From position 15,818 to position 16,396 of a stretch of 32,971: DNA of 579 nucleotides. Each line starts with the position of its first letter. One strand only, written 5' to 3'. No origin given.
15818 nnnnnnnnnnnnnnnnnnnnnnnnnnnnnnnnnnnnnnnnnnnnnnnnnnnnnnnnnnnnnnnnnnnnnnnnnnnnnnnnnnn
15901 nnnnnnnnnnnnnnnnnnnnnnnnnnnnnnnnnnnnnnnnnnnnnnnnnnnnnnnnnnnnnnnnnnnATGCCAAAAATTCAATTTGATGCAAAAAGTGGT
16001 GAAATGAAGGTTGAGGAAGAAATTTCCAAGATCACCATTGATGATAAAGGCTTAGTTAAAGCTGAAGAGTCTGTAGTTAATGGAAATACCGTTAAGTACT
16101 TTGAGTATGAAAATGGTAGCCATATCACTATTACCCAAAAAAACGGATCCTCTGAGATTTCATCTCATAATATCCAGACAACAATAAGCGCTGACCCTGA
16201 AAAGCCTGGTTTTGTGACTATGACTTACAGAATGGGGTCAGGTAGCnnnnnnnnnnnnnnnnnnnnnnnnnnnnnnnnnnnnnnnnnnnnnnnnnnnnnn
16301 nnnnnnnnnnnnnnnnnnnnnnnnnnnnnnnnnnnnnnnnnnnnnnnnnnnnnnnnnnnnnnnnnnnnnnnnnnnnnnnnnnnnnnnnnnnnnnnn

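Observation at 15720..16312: Independently transcribed moron at the lysis/packaging junction with a palindrome-bracketed promoter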

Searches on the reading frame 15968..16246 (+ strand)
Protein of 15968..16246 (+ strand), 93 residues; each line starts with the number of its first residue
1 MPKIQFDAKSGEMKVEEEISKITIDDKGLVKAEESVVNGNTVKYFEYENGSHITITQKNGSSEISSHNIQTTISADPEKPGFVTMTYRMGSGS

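Call 3: search_protein_families(library=pfam, proteins=[window:15968-16246:+], max_evalue=10)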
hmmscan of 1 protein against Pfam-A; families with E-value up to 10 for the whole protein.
window:15968-16246:+ (93 aa): 2 families
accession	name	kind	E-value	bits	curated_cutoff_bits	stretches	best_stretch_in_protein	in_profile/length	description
PF25441.1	Hexapep_UGP3_C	-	0.0009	19.5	27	1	17-77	89-147/166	UGP3-like, C-terminal hexapeptide repeats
PF19127.6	Choline_bind_3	-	0.076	13.4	27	0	6-15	35-44/47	Choline-binding repeat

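Call 4: search_protein_families(library=phrogs, proteins=[window:15968-16246:+], max_evalue=10)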
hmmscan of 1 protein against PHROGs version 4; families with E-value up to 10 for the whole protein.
window:15968-16246:+ (93 aa): 2 families
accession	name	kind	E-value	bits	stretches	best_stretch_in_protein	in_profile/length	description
phrog_37586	-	unknown function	0.059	14.3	1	12-51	13-51/78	-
phrog_12808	-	unknown function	0.11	14.1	1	17-64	29-77/108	-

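Call 14: find_homologous_proteins(query=window:15968-16246:+, max_evalue=0.01)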
Query window:15968-16246:+ (93 aa): 2 proteins with E <= 0.01 among 2 candidates.
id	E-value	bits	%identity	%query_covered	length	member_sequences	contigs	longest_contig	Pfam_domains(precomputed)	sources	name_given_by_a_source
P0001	1.8e-52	192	99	100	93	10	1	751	-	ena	-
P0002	2.2e-27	113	97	62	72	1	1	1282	-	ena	-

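Call 17: search_protein_families(library=padloc, proteins=[window:15968-16246:+], max_evalue=10)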
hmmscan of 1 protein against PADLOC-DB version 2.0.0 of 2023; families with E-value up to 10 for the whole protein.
window:15968-16246:+ (93 aa): 1 family
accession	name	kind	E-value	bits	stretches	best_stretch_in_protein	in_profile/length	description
PDLC03146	Specificity_I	-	0.018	12.2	1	16-57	44-87/420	Type I specificity subunit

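Call 18: search_protein_families(library=ncbifam, proteins=[window:15968-16246:+], max_evalue=10)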
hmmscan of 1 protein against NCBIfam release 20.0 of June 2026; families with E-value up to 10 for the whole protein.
window:15968-16246:+ (93 aa): 0 families

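Call 23: predict_structure(protein=window:15968-16246:+)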
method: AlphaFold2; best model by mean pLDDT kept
length: 93 residues; sequences in the alignment: 1
mean_pLDDT: 66.4   pTM: 0.52
mean pLDDT of the five models: 66.4, 54.4, 49.3, 47.6, 41.5
residues with pLDDT >= 90: 0; 70-90: 38; 50-70: 44; < 50: 11
segments of 3 or more residues with pLDDT < 50: 88-93
pLDDT, mean of each block of 10 residues (from residue 1): 51 56 68 86 84 79 69 58 54 41
secondary structure, 60 per line:
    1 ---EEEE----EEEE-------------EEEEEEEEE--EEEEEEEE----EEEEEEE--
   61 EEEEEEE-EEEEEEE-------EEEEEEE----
elements in order: E4-7 E12-15 E29-37 E40-47 E52-58 E61-67 E69-75 E83-89

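Call 24: find_encoding_contigs(protein=P0001, flank=10000, max_places=10)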
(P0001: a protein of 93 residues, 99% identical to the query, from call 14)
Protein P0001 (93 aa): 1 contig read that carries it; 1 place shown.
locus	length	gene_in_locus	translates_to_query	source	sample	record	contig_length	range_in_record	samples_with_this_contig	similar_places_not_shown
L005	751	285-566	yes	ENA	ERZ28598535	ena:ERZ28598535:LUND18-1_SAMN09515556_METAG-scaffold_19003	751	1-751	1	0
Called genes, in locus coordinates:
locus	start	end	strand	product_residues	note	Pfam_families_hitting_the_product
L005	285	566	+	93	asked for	-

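Call 25: find_encoding_contigs(protein=window:15968-16246:+, flank=10000, max_places=10)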
Protein window:15968-16246:+ (93 aa): 25 contigs read that carry it; 8 places shown.
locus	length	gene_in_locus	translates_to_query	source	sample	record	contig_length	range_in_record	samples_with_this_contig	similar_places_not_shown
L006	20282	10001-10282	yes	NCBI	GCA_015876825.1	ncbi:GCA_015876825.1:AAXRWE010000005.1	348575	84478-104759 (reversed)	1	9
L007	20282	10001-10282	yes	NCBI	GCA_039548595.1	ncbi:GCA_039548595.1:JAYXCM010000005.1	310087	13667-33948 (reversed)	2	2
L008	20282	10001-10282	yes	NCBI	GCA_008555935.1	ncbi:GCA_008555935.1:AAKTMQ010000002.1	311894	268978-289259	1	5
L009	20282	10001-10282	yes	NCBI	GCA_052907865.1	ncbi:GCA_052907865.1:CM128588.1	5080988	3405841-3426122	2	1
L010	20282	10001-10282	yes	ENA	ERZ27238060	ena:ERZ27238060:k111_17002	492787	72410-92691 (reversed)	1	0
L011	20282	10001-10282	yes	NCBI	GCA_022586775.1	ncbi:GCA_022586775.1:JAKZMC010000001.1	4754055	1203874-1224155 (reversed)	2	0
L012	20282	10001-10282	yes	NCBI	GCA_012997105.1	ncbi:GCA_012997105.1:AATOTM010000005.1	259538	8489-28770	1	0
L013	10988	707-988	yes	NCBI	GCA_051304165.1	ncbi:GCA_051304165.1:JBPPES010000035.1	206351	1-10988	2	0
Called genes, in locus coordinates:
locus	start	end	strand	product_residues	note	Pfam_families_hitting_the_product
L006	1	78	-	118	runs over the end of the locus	PF10618:Tail_tube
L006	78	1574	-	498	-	PF17481:Phage_sheath_domII, PF04984:Phage_sheath_1, PF17482:Phage_sheath_1C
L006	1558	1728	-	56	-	PF10948:DUF2635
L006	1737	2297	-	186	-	PF23840:Phage_tail_terminator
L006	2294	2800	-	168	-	-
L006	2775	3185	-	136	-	PF05521:Phage_HCP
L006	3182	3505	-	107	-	PF05135:Phage_connect_1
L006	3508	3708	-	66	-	-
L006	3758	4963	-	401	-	PF05065:Phage_capsid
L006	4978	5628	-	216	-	PF04586:Peptidase_S78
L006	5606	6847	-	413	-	PF04860:Phage_portal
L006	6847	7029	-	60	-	-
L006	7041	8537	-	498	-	PF03354:TerL_ATPase, PF20441:TerL_nuclease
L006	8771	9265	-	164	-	PF05119:Terminase_4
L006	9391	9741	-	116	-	PF01844:HNH, PF14279:HNH_5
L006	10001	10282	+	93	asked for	-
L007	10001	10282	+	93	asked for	-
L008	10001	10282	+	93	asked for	-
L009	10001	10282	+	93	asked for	-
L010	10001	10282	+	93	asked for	-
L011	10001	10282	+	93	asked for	-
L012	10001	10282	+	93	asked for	-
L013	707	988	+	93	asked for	-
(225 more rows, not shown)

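Call 27: search_protein_representatives(protein=window:15968-16246:+)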
Query: 93 residues. Proteins with E-value up to 0.001 (for the whole library): 8; up to 1e-10: 2; up to 1e-30: 0. The best 8 are listed.
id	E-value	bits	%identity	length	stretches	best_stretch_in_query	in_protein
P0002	6.9e-28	112.5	95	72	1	1-59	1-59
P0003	2.0e-19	85.6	42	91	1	1-89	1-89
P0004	6.8e-10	55.2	31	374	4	21-62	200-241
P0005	4.9e-06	42.9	26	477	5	6-59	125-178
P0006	9.3e-06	42.0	27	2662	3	15-75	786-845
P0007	1.5e-05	41.3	31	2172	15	39-77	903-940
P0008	6.4e-05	39.3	33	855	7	34-84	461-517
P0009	1.3e-04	38.3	24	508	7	4-51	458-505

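Call 29: search_protein_families(library=pfam, proteins=[P0003, P0004, P0005, P0006, P0007, P0008, P0009], max_evalue=0.01)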
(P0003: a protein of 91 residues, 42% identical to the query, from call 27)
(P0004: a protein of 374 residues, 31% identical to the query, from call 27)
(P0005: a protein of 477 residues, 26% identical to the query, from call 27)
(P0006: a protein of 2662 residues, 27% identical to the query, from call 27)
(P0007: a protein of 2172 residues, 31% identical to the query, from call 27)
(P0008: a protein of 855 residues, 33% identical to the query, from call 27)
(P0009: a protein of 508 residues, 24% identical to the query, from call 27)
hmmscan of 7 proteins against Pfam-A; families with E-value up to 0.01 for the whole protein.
P0003 (91 aa): 0 families

P0004 (374 aa): 13 families
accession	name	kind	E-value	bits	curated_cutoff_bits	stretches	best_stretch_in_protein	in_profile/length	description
PF00041.27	fn3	-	2.3e-21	76.2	25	4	202-268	10-79/84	Fibronectin type III domain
PF16656.11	Pur_ac_phosph_N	-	4.5e-16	59.6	30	3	20-89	29-88/93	Purple acid Phosphatase, N-terminal domain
PF15107.11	FAM216B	-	4e-09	36.8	27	0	50-79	18-46/111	FAM216B protein family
PF20098.4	DUF6488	-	1.1e-06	29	27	0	203-243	52-91/110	Family of unknown function (DUF6488)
PF02955.21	GSH-S_ATP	-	2.7e-06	27.4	23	0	232-285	48-102/175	Prokaryotic glutathione synthetase, ATP-grasp domain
PF25059.1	FN3_DSCAM-DSCAML_C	-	2.8e-06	28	39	0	47-81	31-65/89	DSCAM/DSCAML C-terminal Fn3-like domain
PF02298.23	Cu_bind_like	-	6.1e-06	26.6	20.8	0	128-167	35-74/84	Plastocyanin-like domain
PF11269.13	DUF3069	-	7.4e-06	26.7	25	0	115-154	23-62/119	Protein of unknown function (DUF3069)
PF21910.2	GH85_C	-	8.2e-06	26.6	27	0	28-58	19-50/95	GH85 endohexosaminidases, C-terminal domain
PF10179.15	NDNF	-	6.4e-05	23.4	27.3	0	58-80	86-108/127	Neuron-derived neurotrophic factor, first Fn(III) domain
PF17391.7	Urocanase_N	-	0.00098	19.4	23.2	0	271-307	68-105/127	Urocanase N-terminal domain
PF22768.1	SPP1_Dit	-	0.001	19.6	25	0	121-153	11-43/97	Siphovirus-type tail component, C-terminal domain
PF12092.13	DUF3568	-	0.0011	19.5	23.2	0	32-85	47-97/124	Protein of unknown function (DUF3568)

P0005 (477 aa): 18 families
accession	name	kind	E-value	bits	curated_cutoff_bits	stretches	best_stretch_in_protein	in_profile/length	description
PF04200.17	Lipoprotein_17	-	2.4e-14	53.8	22.4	0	52-122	7-83/84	Lipoprotein associated domain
PF09066.15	B2-adapt-app_C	-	1.1e-09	38.7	22.6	0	79-119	71-109/112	Beta2-adaptin appendage, C-terminal sub-domain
PF11578.13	DUF3237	-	1.6e-07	31.6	24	0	74-110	47-77/149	Protein of unknown function (DUF3237)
PF12698.13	ABC2_membrane_3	-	4.5e-07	29.7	31.6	0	26-148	32-151/347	ABC-2 family transporter protein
PF16975.12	UPAR_LY6_2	-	2.6e-06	28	31.5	0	80-109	34-63/106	Ly6/PLAUR domain-containing protein 6, Lypd6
PF14207.11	DpnD-PcfM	-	2.7e-06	27.7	25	0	73-89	26-42/46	DpnD/PcfM-like protein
PF01386.24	Ribosomal_L25p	-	4.5e-06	27.5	23.6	0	122-163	35-70/82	Ribosomal L25p family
PF11454.13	DUF3016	-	8.3e-06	26.1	25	0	183-207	85-109/139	Protein of unknown function (DUF3016)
PF09022.15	Staphostatin_A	-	1.1e-05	25.7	24.1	0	80-102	82-104/105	Staphostatin A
PF11259.13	DUF3060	-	2.1e-05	24.5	23.1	0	72-102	16-46/58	Protein of unknown function (DUF3060)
PF07626.16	PSD3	-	3.4e-05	24.7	23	0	70-91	27-48/65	Protein of unknown function (DUF1587)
PF18206.8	Porphyrn_cat_1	-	5.5e-05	24.2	27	0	134-187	20-71/105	Porphyranase beta-sandwich domain 1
PF13027.11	DUF3888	-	0.00019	22.2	22.2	0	81-117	32-67/87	Protein of unknown function (DUF3888)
PF20835.2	PA_Ig-like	-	0.0005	20.3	27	0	81-114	47-80/155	Anthrax protective antigen, immunoglobulin-like domain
PF11173.13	DUF2960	-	0.0013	19.6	27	0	96-169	2-74/79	Protein of unknown function (DUF2960)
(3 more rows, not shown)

P0006 (2662 aa): 5 families
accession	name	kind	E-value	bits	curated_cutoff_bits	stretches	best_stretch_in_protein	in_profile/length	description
PF00932.25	LTD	-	1.8e-65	218.6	34.3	5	311-421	2-108/109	Lamin Tail Domain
PF13205.12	Big_5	-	1.3e-49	167.7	23.6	6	484-558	17-96/105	Bacterial Ig-like domain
PF13860.13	FlgD_ig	-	0.00011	22.5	27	0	2576-2638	9-71/79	FlgD Ig-like domain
PF17428.7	DUF5412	-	0.0031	17.8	25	0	765-818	14-66/118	Family of unknown function (DUF5412)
PF01067.28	Calpain_III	-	0.0047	17.6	21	0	342-376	88-122/137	Calpain large subunit, domain III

P0007 (2172 aa): 8 families
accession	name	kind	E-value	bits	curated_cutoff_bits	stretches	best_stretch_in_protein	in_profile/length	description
PF22184.2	CBM_56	-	2e-47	159.7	27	2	1368-1414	4-50/75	Carbohydrate binding module family 56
PF05585.17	DUF1758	-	1.4e-14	54.5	22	0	970-1004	15-49/163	Putative peptidase (DUF1758)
PF22055.1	MvaT_DBD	-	4e-10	39.9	27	0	1083-1100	7-24/37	Bacterial xenogeneic silencer MvaT, C-terminal domain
PF25374.1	Cadherin_FAT4_N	-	4.2e-09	37.1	35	0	353-382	22-51/85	FAT4-like, N-terminal cadherin-like domain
PF23212.2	DUF7064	-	4.2e-07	30.7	24.7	0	1790-1859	16-89/126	Domain of unknown function (DUF7064)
PF25354.1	Ig_NUP210_16th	-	8.4e-07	28.8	27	0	1205-1224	43-62/72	NUP210-like, Ig-like domain 16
PF12188.13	STAT2_C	-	0.00015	22.1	27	0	1912-1924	27-39/56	Signal transducer and activator of transcription 2 C terminal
PF03544.19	TonB_C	-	0.00062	20.6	24.6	0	2006-2065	21-78/79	Gram-negative bacterial TonB protein C-terminal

P0008 (855 aa): 10 families
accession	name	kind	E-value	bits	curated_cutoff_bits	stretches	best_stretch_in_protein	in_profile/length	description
PF09479.16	Flg_new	-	1.2e-183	595.9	27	9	480-546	1-65/65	Listeria-Bacteroides repeat domain (List_Bact_rpt)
PF18998.6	Flg_new_2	-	2.8e-38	130.2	23.6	6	261-331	1-72/73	Divergent InlB B-repeat domain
PF01161.25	PBP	-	2.4e-27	96.4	24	1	726-852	8-135/135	Phosphatidylethanolamine-binding protein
PF19081.6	Ig_7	-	2.1e-09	38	27.3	0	275-322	8-54/84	Ig-like domain CHU_C associated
PF11319.13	VasI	-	1.2e-06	28.7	26.5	0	232-299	101-167/184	Type VI secretion system VasI, EvfG, VC_A0118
PF24528.1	Ig_ADGRF3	-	5e-05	23.9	27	0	547-569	64-86/91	Adhesion G-protein coupled receptor F3-like, Ig-like domain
PF02249.22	MCR_alpha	-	0.00018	22.4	25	0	521-596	43-116/127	Methyl-coenzyme M reductase alpha subunit, C-terminal domain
PF08021.17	FAD_binding_9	-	0.0016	19.1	23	0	304-358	4-58/120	Siderophore-interacting FAD-binding domain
PF20620.4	DUF6805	-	0.0026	18.5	27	0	606-645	92-131/133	Family of unknown function (DUF6805)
PF14865.12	Macin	-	0.0041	18.1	27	0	534-569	9-44/60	Macin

P0009 (508 aa): 9 families
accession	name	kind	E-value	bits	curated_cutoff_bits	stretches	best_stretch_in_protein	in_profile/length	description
PF06004.18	DUF903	-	3.8e-26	91.2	27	0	286-304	14-32/49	Bacterial protein of unknown function (DUF903)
PF18043.6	T4_Rnl2_C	-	3e-12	47.1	27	0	383-407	14-37/82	T4 RNA ligase 2 C-terminal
PF08906.16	T6SS_Tdi1_C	-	3.4e-09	36.9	27.4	0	99-126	13-40/75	T6SS immunity protein Tdi1, C-terminal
PF18246.6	OST_IS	-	2.7e-06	27.8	25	0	135-163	50-78/91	Oligosaccharyltransferase Insert domain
PF17653.6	DUF5522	-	1.6e-05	25.3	25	0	113-135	3-25/48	Family of unknown function (DUF5522)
PF03707.21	MHYT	-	0.00027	21.3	21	0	171-196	14-39/59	Bacterial signalling protein N terminal repeat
PF14425.11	Imm3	-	0.00053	20.5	25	0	75-136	42-103/119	Immunity protein Imm3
PF24565.1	Ned1_M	-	0.0052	17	27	0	80-125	25-70/100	Nuclear elongation and deformation protein 1-like, middle domain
PF02216.22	B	-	0.0079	16.6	27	0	92-107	15-30/53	B domain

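Call 30: find_encoding_contigs(protein=P0003, flank=10000, max_places=10)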
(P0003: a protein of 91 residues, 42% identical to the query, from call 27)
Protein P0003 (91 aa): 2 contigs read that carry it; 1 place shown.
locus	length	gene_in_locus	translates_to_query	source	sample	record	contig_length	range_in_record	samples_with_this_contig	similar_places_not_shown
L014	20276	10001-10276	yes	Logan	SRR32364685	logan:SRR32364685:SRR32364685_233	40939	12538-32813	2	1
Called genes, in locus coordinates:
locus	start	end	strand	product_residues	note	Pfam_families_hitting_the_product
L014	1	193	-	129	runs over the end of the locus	PF23842:Phage_tail_terminator_3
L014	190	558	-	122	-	-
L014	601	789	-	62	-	-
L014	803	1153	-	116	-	-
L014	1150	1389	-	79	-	-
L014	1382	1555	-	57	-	-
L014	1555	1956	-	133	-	PF24085:DUF7370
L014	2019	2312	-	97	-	-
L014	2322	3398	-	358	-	PF19774:DUF6260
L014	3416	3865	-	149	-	PF23982:XM1_gp53_minor_capsid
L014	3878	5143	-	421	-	-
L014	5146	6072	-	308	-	PF04233:Phage_Mu_F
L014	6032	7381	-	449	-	PF06381:Phage_portal_3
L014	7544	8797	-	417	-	PF04466:Terminase_3, PF17288:Terminase_3C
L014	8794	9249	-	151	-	PF10045:DUF2280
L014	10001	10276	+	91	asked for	-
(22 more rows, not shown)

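Call 34: find_related_loci(query=A2, collection=genome_contigs, flank=6000)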
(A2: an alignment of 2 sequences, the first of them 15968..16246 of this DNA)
Query A2 (93 aa) in genome_contigs; peptide patterns used: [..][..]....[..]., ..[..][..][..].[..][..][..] (x = any residue, [..] = any of these).
102 stretches matched a pattern, but none encodes a relative of the query by tblastn (E <= 1e-3).

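Call 35: find_related_loci(query=A2, collection=viral_contigs, flank=6000)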
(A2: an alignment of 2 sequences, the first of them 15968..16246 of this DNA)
Query A2 (93 aa) in viral_contigs; peptide patterns used: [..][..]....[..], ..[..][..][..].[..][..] (x = any residue, [..] = any of these).
143 stretches matched a pattern; 3 encode a relative of the query (tblastn E <= 1e-3); 3 distinct loci.
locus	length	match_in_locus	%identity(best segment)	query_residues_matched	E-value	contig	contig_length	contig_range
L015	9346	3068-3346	100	1-93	2e-60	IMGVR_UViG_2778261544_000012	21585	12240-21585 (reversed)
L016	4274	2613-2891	100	1-93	2e-60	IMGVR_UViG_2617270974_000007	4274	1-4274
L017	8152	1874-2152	90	1-93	5e-56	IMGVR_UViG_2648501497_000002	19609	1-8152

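Call 38: find_homologous_proteins(query=P0003, max_evalue=0.01)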
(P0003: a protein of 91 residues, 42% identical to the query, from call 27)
Query P0003 (91 aa): 1 proteins with E <= 0.01 among 2 candidates.
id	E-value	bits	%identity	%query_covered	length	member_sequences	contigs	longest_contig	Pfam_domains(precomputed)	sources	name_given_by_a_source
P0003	1.9e-54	199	100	100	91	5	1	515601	-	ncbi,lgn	ncbi:TPA: hypothetical protein ACP4PI_000070 [Escherichia coli]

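Call 43: fold_search(model_id=the predicted structure, library=pdb)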
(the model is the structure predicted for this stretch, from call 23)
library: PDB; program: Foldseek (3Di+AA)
matches with E <= 10: 367; with E <= 0.001: 0
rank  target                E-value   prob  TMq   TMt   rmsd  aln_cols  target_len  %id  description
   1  4nei_A                9.2e-02  0.90  0.33  0.05  12.3        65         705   15  Alg17c PL17 Family Alginate Lyase (released 2014-01-29)
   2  4ojz_A                1.1e-01  0.89  0.33  0.05  12.2        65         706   15  Crystal Structure of Alg17c Mutant Y258A Complexed with Alginate Trisaccharide (released 2014-01-29)
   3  4ok4_B                2.1e-01  0.77  0.33  0.05  12.3        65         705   15  Crystal Structure of Alg17c Mutant H202L (released 2014-01-29)
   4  4ojz_B                2.3e-01  0.77  0.33  0.05  12.2        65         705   15  Crystal Structure of Alg17c Mutant Y258A Complexed with Alginate Trisaccharide (released 2014-01-29)
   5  4ok2_B                3.0e-01  0.69  0.33  0.05  12.3        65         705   15  Crystal Structure of Alg17c Mutant Y258A (released 2014-01-29)
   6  4rth_B                6.1e-01  0.25  0.30  0.18   7.6        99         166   16  The crystal structure of PsbP from Zea mays (released 2015-03-11)
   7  9g33_UH               6.1e-01  0.23  0.28  0.06  11.3        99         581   13  Stalled 90S - Utp23-Krr1-deltaC3 (released 2025-06-18)
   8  4rth_A                6.4e-01  0.20  0.28  0.17   8.1       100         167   16  The crystal structure of PsbP from Zea mays (released 2015-03-11)
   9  4ok4_A                8.0e-01  0.30  0.34  0.05  18.5        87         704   11  Crystal Structure of Alg17c Mutant H202L (released 2014-01-29)
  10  5y2z_H                9.9e-01  0.44  0.40  0.13  13.7        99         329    8  Crystal structure of human LGI1 EPTP-ADAM22 complex (released 2018-05-02)
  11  8hq2_D                1.0e+00  0.51  0.36  0.07  11.4        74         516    9  Crystal structure of human ADAM22 in complex with human LGI1 mutant (released 2023-12-13)
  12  4mjg_A                1.0e+00  0.47  0.43  0.24   9.1       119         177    9  Crystal structure of a DUF4853 family protein (ACTODO_00621) from Actinomyces odontolyticus ATCC 17982 at 2.65 A resol (released 2013-10-16)
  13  9kzc_B                1.0e+00  0.47  0.41  0.13  13.4        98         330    7  Cryo-EM structure of the LGI1 LRR-LGI1 EPTP-ADAM22 ECD complex (released 2025-06-25)
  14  8c27_B                1.0e+00  0.08  0.22  0.17  14.2        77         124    9  Domain 3 of Group B Streptococcus pilus protein as scaffold for the display of foreign epitopes (released 2024-01-10)
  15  1e42_A                1.2e+00  0.20  0.29  0.15   6.7        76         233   12  Beta2-adaptin appendage domain, from clathrin adaptor AP2 (released 2000-08-21)
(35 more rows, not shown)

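Call 45: search_dna_similar(query=window:15968-16246:+, collection=phages, mode=protein, max_evalue=1)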
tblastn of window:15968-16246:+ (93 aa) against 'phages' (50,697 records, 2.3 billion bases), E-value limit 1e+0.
No match.

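Call 55: search_solved_structures(query=A4, max_evalue=10)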
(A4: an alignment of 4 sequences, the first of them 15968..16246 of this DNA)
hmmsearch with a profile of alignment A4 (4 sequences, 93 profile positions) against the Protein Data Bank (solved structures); distinct sequences matched with E-value up to 10: 1.
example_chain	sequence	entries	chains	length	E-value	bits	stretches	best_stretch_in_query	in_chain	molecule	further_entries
8grq_D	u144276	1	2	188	1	12.7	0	26-73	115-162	H2B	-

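Call 62: predict_structure(alignment_id=A5)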
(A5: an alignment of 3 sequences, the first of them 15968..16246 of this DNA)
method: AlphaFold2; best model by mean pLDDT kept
length: 93 residues; sequences in the alignment: 3
mean_pLDDT: 85.4   pTM: 0.67
mean pLDDT of the five models: 85.4, 84.4, 66.3, 46.1, 45.9
residues with pLDDT >= 90: 29; 70-90: 59; 50-70: 4; < 50: 1
segments of 3 or more residues with pLDDT < 50: none
pLDDT, mean of each block of 10 residues (from residue 1): 74 78 90 93 93 88 86 87 87 60
secondary structure, 60 per line:
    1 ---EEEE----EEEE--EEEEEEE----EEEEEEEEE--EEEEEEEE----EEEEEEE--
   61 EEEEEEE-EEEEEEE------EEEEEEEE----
elements in order: E4-7 E12-15 E18-24 E29-37 E40-47 E52-58 E61-67 E69-75 E82-89
